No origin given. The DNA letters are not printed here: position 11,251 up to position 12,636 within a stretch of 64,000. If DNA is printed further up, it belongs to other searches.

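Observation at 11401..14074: MocR/GabR-type regulator divergent from a PNPOx-like::GNAT fusion, with TACCA direct repeats in the shared promoter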

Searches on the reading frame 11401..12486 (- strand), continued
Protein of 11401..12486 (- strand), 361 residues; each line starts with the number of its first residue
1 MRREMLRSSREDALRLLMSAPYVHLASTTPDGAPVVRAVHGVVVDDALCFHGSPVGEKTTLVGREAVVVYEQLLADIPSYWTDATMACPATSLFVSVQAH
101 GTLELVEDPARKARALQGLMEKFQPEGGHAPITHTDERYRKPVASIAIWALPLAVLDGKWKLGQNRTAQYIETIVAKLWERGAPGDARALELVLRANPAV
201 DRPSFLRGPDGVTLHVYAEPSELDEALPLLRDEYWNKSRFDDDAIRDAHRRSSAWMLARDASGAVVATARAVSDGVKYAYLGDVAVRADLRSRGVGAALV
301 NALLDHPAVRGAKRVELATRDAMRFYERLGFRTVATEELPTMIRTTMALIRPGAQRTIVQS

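Call 21: search_solved_structures(query=A1, max_evalue=0.001, show_alignments=5)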
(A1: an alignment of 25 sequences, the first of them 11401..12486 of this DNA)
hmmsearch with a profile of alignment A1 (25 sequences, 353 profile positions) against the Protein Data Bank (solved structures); distinct sequences matched with E-value up to 0.001: 32.
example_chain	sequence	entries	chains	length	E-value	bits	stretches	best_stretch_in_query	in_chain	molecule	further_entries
2ozh_A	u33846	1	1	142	7.3e-20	74.5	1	229-332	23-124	Hypothetical protein XCC2953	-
2ol5_A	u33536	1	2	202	1e-10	44.5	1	77-192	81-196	PAI 2 protein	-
9vyc_A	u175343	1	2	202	1e-10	44.5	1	77-192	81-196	PaiB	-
6k5m_A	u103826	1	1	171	1.8e-10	43.7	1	260-334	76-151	Serotonin N-acetyltransferase 1, chloroplastic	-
7dai_A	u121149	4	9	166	1.8e-10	43.6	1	260-333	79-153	Serotonin N-acetyltransferase 1, chloroplastic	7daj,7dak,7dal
2hti_A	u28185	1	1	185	2.6e-09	39.8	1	9-152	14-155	BH0577 protein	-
2fg9_A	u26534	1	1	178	8.9e-09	38.1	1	10-160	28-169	5-nitroimidazole antibiotic resistance protein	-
2atr_A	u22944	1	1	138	1e-08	37.9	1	222-334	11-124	acetyltransferase, GNAT family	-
3s6f_A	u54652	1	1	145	1.8e-08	37.1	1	235-339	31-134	Hypothetical acetyltransferase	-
9kea_A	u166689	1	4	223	5.3e-08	35.5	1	88-181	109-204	FMN-binding negative transcriptional regulator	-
3t90_A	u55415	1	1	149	1.4e-06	30.9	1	262-336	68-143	Glucose-6-phosphate acetyltransferase 1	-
5wjd_A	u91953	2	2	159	1.6e-06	30.7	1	253-333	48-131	CG8481, isoform B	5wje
3fb3_A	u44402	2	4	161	2.1e-06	30.3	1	253-336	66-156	N-acetyltransferase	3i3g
6nas_N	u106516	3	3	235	2.7e-06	29.9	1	272-338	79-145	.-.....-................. 80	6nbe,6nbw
5isv_A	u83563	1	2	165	4.1e-05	26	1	276-336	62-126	Ribosomal-protein-alanine acetyltransferase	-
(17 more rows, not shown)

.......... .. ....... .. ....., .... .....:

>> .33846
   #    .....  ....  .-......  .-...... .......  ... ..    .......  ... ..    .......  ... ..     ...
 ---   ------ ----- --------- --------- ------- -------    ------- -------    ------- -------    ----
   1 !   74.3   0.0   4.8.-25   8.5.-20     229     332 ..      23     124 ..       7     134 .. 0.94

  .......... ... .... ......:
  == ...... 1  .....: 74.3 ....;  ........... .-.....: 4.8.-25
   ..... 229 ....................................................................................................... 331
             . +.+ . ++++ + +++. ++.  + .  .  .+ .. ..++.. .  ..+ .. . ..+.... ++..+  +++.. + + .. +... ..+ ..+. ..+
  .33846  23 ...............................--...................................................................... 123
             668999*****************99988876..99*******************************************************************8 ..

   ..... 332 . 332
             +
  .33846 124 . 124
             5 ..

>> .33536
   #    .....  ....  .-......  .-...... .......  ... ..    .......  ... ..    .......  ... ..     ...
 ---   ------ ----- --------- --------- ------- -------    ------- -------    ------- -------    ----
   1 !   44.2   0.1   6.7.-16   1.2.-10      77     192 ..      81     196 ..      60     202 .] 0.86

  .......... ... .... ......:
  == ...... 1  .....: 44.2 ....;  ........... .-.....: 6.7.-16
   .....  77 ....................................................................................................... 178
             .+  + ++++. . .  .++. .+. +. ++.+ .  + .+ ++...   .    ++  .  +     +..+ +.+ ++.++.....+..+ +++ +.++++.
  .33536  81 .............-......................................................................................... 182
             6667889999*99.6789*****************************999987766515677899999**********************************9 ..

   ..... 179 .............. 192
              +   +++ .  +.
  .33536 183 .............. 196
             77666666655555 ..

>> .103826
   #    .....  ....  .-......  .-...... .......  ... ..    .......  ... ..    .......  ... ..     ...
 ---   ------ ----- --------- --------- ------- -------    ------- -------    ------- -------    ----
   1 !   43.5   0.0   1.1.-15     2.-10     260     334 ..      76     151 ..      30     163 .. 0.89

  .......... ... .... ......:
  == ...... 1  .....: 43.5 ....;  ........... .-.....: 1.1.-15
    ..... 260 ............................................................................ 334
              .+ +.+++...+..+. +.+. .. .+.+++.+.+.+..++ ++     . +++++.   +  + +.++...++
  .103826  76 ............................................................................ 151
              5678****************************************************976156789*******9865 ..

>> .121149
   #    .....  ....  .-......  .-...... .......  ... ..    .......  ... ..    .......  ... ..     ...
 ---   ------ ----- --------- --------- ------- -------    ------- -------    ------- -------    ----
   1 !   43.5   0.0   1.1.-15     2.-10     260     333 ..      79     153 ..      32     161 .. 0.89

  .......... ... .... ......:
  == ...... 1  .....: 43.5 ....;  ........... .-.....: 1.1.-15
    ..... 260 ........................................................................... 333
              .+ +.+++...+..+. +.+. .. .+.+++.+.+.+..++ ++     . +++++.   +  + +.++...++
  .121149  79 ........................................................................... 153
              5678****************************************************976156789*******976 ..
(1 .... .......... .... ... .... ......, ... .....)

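Call 30: find_encoding_contigs(protein=P0001, flank=6000, max_places=3)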
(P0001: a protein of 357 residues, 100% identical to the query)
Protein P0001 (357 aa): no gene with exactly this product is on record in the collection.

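Call 33: predict_structure(alignment_id=A1)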
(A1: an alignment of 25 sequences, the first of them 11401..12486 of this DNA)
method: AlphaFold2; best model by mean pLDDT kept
length: 361 residues; sequences in the alignment: 25
mean_pLDDT: 91.9   pTM: 0.87
mean pLDDT of the five models: 91.9, 91.7, 91.6, 90.7, 90.5
residues with pLDDT >= 90: 307; 70-90: 31; 50-70: 14; < 50: 9
segments of 3 or more residues with pLDDT < 50: 355-361
pLDDT, mean of each block of 10 residues (from residue 1): 74 95 95 93 96 65 95 93 76 95 95 96 91 92 92 97 94 96 96 95 95 96 94 92 95 97 97 97 97 96 97 97 97 95 94 55 39
secondary structure, 60 per line:
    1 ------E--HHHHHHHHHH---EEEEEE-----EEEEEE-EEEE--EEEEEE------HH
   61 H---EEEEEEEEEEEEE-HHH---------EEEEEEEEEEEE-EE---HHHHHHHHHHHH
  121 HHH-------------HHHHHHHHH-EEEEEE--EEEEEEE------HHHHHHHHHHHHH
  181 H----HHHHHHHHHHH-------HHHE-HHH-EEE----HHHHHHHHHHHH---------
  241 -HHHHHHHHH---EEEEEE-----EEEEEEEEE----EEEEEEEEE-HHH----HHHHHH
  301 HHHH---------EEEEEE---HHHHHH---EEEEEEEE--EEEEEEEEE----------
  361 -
elements in order: H10-19 E23-28 E34-39 E41-44 E47-52 E65-77 E91-102 H109-123 H137-145 E147-152 E155-161 H168-181 H186-196 E213-215 H220-231 H242-250 E254-259 E265-273 E278-286 H295-304 E314-319 H323-328 E332-339 E342-350
